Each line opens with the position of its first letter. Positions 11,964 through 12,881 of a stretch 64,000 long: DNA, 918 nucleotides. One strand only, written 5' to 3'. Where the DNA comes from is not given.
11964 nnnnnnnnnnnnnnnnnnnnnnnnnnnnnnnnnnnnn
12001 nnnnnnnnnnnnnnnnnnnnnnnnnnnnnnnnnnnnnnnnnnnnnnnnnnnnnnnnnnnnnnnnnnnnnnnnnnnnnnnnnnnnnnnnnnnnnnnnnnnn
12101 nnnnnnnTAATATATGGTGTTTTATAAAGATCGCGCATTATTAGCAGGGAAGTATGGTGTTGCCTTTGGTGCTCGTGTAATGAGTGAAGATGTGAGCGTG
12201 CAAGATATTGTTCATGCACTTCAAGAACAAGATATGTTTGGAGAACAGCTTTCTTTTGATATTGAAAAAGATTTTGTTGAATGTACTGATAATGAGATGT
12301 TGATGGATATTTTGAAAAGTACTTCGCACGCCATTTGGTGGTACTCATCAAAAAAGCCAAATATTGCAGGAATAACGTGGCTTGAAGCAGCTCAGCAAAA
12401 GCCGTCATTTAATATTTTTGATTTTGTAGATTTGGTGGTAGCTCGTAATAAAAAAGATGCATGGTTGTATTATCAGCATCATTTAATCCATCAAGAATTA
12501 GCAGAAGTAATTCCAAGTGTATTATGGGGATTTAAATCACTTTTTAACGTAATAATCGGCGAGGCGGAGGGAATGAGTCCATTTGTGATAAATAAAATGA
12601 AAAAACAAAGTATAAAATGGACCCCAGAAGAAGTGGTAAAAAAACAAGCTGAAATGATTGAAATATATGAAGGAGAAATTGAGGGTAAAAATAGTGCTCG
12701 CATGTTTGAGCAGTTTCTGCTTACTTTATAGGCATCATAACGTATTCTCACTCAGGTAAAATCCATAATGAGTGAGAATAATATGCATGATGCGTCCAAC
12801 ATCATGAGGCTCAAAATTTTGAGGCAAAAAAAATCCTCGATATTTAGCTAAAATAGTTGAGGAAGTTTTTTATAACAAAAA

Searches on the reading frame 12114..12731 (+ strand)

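Call 89: search_protein_families(library=pfam, proteins=[window:12114-12731:+], max_evalue=0.01)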
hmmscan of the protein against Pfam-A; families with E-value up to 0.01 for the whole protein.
window:12114-12731:+ (205 aa): 1 family
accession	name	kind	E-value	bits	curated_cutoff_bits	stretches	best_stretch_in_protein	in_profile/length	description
PF21694.2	DNA_pol3_delta_C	-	0.0019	18.6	27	0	100-161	3-65/121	DNA polymerase III delta subunit, C-terminal domain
